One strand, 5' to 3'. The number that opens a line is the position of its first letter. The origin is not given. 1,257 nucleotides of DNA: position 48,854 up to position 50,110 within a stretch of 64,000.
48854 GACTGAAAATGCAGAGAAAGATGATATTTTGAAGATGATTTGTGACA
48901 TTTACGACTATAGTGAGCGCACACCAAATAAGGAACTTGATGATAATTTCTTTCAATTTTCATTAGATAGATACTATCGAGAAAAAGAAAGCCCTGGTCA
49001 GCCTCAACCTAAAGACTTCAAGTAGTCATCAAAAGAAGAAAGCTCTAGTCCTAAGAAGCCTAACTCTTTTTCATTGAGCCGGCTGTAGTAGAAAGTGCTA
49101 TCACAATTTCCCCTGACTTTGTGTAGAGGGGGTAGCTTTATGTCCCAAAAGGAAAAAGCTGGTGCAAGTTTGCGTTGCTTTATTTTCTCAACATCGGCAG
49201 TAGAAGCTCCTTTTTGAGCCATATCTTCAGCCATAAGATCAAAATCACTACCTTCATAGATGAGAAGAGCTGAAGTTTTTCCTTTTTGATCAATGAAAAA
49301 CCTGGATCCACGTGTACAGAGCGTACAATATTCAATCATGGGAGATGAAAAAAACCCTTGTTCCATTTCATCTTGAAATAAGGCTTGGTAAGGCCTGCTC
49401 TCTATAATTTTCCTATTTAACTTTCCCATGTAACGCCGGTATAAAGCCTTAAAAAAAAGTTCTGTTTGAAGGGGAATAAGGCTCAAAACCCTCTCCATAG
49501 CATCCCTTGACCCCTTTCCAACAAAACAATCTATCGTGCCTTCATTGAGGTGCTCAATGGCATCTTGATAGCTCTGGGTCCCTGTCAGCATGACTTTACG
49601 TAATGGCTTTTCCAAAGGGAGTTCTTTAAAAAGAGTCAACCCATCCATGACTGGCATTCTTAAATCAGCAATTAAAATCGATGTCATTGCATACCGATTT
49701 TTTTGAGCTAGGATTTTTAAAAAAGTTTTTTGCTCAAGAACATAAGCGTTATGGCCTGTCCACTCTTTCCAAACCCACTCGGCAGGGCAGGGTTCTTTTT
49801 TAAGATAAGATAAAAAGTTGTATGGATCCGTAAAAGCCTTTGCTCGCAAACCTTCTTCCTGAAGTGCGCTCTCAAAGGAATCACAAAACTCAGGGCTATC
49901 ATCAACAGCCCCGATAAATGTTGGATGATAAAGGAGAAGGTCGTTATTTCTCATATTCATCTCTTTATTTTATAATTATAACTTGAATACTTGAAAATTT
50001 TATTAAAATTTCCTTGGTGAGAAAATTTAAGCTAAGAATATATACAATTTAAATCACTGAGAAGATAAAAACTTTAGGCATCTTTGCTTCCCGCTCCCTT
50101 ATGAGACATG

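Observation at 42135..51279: AT-rich signalling island with duplicated module: SSF-transporter/histidine-kinase fusion + atypical REC protein + XRE-like HTH protein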

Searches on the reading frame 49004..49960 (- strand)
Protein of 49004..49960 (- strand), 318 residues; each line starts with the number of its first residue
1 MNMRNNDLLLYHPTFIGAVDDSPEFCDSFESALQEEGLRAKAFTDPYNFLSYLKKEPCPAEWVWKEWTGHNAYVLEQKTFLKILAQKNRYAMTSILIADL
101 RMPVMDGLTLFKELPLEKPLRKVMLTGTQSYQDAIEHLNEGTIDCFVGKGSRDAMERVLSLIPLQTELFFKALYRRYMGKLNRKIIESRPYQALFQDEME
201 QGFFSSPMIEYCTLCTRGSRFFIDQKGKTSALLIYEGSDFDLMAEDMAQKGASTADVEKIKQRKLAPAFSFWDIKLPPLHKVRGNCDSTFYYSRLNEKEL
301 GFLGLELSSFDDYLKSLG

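Call 4: search_protein_families(library=pfam, proteins=[window:49004-49960:-], max_evalue=0.1)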
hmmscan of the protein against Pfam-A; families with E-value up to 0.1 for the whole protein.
window:49004-49960:- (318 aa): 1 family
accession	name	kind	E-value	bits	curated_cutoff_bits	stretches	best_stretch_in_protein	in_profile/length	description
PF00072.30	Response_reg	-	8.2e-11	42.5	30.2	1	81-147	35-98/111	Response regulator receiver domain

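Call 5: search_protein_families(library=ncbifam, proteins=[window:49004-49960:-], max_evalue=0.1)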
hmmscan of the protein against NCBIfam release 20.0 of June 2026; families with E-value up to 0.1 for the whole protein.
window:49004-49960:- (318 aa): 30 families (the best 25 are shown)
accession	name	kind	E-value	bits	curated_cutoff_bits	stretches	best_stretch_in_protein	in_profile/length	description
NF053512.1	nitric_RR_NosR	exception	1.6e-07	30.7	400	1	93-149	43-100/422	response regulator c-di-GMP phosphodiesterase, NosR family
NF006900.1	PRK09390.1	equivalog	2.1e-07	30.7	255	1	90-153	46-109/203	response regulator FixJ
NF040749.1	tetrathio_RR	equivalog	1.2e-05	25.1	290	1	84-146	36-98/191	tetrathionate respiration response regulator TtrR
NF008176.1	PRK10923.1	equivalog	3.2e-05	22.7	620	1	92-144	47-100/469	nitrogen regulation protein NR(I)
NF011695.0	PRK15115.1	equivalog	0.00018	20.4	763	1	93-155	51-114/445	two-component system response regulator GlrR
NF001965.0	PRK00742.1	subfamily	0.00022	20.6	293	1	93-153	50-111/357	chemotaxis-specific protein-glutamate methyltransferase CheB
NF045505.1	RR_RssB_Pseudo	equivalog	0.00028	20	700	1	92-147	49-105/394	two-component system response regulator RssB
TIGR01818.1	ntrC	equivalog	0.0012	17.7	558.6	1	82-144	36-95/463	nitrogen regulation protein NR(I)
NF008078.0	PRK10816.1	equivalog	0.003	17.1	336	1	93-192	45-133/223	two-component system response regulator PhoP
TIGR01387.1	cztR_silR_copR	subfamily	0.0052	16.4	279.2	1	84-147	37-98/218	heavy metal response regulator transcription factor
NF012023.0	PRK15479.1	equivalog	0.0069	15.9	337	1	85-145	40-98/224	transcriptional regulator TctD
NF049963.1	RespRegFlgRCampy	domain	0.0073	15.2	750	1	91-145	43-95/429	fla regulon two-component system response regulator FlgR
NF007689.0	PRK10365.1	equivalog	0.0073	15.1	760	1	90-154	47-112/441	sigma-54-dependent response regulator transcription factor ZraR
NF011896.0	PRK15369.1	equivalog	0.01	15.4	242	1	91-152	48-109/211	two component system response regulator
NF007969.0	PRK10693.1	equivalog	0.011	14.8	329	1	80-144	40-104/337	two-component system response regulator RssB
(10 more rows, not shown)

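Call 9: find_encoding_contigs(protein=window:49004-49960:-, flank=10000, max_places=6)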
Protein window:49004-49960:- (318 aa): no gene with exactly this product is on record in the collection.

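Call 10: find_homologous_proteins(query=window:49004-49960:-, max_evalue=0.001)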
Query window:49004-49960:- (318 aa): 1 proteins with E <= 0.001 among 3088 candidates.
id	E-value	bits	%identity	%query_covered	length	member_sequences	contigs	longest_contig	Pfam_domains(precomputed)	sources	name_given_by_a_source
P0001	5.2e-213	724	100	99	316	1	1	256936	PF00072.31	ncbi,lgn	-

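Call 11: find_encoding_contigs(protein=P0001, flank=10000, max_places=4)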
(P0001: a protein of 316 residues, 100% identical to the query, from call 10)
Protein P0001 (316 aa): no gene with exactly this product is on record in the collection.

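Call 16: find_encoding_contigs(protein=P0003, flank=10000, max_places=4)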
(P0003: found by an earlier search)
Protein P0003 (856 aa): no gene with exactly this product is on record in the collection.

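Call 25: search_protein_representatives(protein=window:49004-49960:-)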
Query: 318 residues. Proteins with E-value up to 0.001 (for the whole library): 1148; up to 1e-10: 170; up to 1e-30: 1. The best 150 are listed.
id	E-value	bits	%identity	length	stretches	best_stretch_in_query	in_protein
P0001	1.7e-213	724.3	100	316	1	3-318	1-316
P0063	7.6e-21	91.5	33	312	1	4-278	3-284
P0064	1.1e-18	84.3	29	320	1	12-316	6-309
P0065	4.4e-18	82.4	31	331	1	10-244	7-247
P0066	9.2e-18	81.4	30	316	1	9-287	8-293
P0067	3.7e-17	79.4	29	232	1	7-231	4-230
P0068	6.6e-17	78.6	34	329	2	86-302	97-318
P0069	7.5e-17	78.4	28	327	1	9-255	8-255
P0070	1.3e-16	77.5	28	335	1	10-297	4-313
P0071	2.4e-16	76.7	30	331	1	11-240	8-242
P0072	2.7e-16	76.6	28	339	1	4-317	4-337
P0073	3.3e-16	76.3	28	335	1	9-315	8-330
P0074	3.4e-16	76.2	28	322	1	7-315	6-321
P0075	3.7e-16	76.1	29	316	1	3-317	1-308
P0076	5.4e-16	75.6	29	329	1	10-266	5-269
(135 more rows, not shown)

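Call 27: search_solved_structures(query=A1, max_evalue=0.01, show_alignments=2)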
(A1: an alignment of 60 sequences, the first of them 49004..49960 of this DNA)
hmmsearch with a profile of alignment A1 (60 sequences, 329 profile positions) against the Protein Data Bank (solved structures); distinct sequences matched with E-value up to 0.01: 158 (the best 60 are shown).
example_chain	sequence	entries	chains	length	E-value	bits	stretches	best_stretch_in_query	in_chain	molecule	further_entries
6sy9_A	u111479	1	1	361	4.5e-113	380.9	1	1-328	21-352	Response regulator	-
3kcn_A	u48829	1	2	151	3.4e-17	65.8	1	96-168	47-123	Adenylate cyclase homolog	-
2rjn_A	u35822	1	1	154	1.5e-15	60.4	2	98-164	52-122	Response regulator receiver:Metal-dependent phosphohydrolase, HD subdomain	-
1l5y_A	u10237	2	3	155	2.9e-12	49.6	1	99-153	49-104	C4-DICARBOXYLATE TRANSPORT TRANSCRIPTIONAL REGULATORY PROTEIN DCTD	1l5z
1qkk_A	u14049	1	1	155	3e-12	49.5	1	99-153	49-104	C4-DICARBOXYLATE TRANSPORT TRANSCRIPTIONAL REGULATORY PROTEIN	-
1d5w_A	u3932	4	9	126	4.7e-12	48.9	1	99-158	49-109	TRANSCRIPTIONAL REGULATORY PROTEIN FIXJ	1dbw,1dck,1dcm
5xso_A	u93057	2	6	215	5.5e-12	48.7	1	99-169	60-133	Response regulator FixJ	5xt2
3crn_A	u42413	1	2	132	3.4e-11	46.1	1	101-172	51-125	Response regulator receiver domain protein, CheY-like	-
3jte_A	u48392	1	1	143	6e-11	45.3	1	95-167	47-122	Response regulator receiver protein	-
2jk1_A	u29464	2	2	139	1.3e-10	44.2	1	98-153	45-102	HYDROGENASE TRANSCRIPTIONAL REGULATORY PROTEIN HUPR1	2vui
1dc7_A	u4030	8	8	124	9.4e-10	41.3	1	99-148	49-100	NITROGEN REGULATION PROTEIN | NITROGEN REGULATION PROTEIN NR(I) | NTRC RECEIVER DOMAIN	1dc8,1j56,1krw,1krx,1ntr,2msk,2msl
2vuh_B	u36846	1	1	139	5.7e-09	38.8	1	98-153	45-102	HYDROGENASE TRANSCRIPTIONAL REGULATORY PROTEIN HUPR1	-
9xzo_A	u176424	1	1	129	2.1e-08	36.9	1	90-165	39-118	De novo protein M1X0B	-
3h1g_A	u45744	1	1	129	2.6e-08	36.6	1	95-153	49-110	Chemotaxis protein cheY homolog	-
3gwg_A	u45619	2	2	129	4.4e-08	35.8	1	95-153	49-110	Chemotaxis protein cheY homolog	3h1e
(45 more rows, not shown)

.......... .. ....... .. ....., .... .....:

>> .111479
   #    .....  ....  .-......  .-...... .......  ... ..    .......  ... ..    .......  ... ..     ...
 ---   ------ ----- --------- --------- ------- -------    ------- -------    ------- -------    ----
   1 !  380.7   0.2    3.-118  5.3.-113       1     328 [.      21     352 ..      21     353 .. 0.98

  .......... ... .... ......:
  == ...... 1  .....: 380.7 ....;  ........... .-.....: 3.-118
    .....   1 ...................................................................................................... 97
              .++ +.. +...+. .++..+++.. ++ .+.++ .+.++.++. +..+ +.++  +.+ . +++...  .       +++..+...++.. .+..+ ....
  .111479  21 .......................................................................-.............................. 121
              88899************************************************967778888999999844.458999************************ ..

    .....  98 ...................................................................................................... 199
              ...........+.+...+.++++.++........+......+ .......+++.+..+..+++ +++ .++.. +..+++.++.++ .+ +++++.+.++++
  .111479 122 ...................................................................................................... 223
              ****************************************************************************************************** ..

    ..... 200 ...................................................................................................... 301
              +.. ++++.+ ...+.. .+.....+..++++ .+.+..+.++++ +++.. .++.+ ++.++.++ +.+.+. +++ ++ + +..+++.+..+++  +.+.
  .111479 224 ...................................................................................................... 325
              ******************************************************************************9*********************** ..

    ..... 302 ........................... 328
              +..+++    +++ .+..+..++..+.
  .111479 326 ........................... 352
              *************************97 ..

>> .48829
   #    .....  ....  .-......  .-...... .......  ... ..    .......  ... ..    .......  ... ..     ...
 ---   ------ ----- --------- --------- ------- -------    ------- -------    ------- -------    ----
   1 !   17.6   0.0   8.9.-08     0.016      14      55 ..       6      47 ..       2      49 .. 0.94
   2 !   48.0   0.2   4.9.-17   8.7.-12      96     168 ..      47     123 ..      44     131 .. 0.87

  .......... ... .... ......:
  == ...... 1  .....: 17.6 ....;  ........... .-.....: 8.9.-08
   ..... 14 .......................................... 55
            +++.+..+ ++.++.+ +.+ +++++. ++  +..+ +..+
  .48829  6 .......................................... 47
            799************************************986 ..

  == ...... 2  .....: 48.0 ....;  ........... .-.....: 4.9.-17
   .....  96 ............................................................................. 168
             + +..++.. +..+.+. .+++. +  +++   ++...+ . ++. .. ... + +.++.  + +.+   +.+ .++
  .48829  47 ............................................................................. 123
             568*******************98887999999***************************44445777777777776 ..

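Call 28: search_protein_families(library=pfam, alignment_id=A1, max_evalue=0.01)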
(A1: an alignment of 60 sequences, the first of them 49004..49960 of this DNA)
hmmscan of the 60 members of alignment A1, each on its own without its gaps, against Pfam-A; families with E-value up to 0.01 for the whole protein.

A. member 1, window:49004-49960:- (318 aa): 1 family
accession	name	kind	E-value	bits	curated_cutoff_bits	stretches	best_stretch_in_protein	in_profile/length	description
PF00072.30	Response_reg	-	8.2e-11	42.5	30.2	1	81-147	35-98/111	Response regulator receiver domain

B. families by the number of members that match (of 60 scanned): 5 families
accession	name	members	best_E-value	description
PF00072.30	Response_reg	59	4.2e-16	Response regulator receiver domain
PF24966.2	Ig_TR130_2nd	1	0.00057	TR130 second Ig-like domain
PF19795.4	DUF6279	1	0.003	Family of unknown function (DUF6279)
PF15613.11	WSD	1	0.0047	Williams-Beuren syndrome DDT (WSD), D-TOX E motif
PF23057.1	RBD_ZCCHC3_1st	1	0.007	ZCCHC3, first RNA-binding domain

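Call 55: find_homologous_proteins(query=A1, max_evalue=1e-10)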
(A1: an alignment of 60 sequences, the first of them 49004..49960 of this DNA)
Query A1 (60 sequences) (318 aa, profile of the alignment): 2 proteins with E <= 1e-10 among 8000 candidates.
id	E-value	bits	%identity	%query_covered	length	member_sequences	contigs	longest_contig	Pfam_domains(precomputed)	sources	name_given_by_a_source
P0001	1.8e-67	246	100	99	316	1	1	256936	PF00072.31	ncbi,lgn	-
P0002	2.3e-40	157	26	46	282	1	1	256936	-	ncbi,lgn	-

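Call 58: find_encoding_contigs(protein=P0063, flank=8000, max_places=3)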
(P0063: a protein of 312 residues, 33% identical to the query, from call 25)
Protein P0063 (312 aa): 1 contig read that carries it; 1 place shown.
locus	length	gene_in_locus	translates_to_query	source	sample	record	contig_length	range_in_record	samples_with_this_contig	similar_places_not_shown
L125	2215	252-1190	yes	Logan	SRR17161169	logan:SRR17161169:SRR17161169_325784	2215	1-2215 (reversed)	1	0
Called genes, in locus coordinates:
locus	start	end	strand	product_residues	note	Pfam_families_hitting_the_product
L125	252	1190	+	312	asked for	PF00072:Response_reg (faint)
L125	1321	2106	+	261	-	PF00753:Lactamase_B, PF12706:Lactamase_B_2 (faint), PF16123:HAGH_C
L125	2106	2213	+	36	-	?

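Call 59: find_encoding_contigs(protein=P0076, flank=8000, max_places=3)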
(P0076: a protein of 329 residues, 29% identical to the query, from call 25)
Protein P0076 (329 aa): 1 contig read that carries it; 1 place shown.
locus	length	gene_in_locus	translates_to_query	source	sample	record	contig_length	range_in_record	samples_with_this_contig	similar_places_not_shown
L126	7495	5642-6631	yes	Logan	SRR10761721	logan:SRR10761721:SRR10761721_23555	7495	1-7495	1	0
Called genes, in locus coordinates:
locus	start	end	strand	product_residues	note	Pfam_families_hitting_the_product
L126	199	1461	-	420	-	PF00512:HisKA (faint), PF02518:HATPase_c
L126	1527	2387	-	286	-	-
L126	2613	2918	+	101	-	-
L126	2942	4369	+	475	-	PF00474:SSF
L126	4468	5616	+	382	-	PF00512:HisKA (weak), PF02518:HATPase_c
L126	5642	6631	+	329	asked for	PF00072:Response_reg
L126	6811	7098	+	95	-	-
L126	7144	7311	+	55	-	-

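Call 77: search_protein_families(library=pfam, proteins=[L126:1530-2387:-], max_evalue=0.01)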
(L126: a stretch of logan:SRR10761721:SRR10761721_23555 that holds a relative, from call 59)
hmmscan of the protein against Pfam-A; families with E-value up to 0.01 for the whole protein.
L126:1530-2387:- (286 aa): 3 families
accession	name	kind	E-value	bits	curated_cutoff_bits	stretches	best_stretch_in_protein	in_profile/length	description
PF08242.18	Methyltransf_12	-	0.0001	23.4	30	1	129-208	13-86/98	Methyltransferase domain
PF08241.18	Methyltransf_11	-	0.00057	20.9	21.2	1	119-208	1-81/95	Methyltransferase domain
PF13649.12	Methyltransf_25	-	0.0046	18.1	27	1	118-204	1-81/97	Methyltransferase domain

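Call 87: find_encoding_contigs(protein=P0005, flank=2000, max_places=2)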
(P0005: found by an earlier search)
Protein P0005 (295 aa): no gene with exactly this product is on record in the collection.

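Call 103: search_protein_families(library=padloc, proteins=[window:49004-49960:-], max_evalue=0.001)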
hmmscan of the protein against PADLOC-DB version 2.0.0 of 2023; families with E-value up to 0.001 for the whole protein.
window:49004-49960:- (318 aa): 0 families

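Call 104: search_protein_families(library=phrogs, proteins=[window:49004-49960:-], max_evalue=0.001)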
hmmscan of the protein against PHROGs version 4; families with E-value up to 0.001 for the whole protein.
window:49004-49960:- (318 aa): 2 families
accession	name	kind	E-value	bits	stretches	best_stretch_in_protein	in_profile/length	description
phrog_731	-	unknown function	8.5e-07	29.5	1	91-144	44-98/227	-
phrog_5982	-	unknown function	4.4e-05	22.5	1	81-158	905-980/1030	-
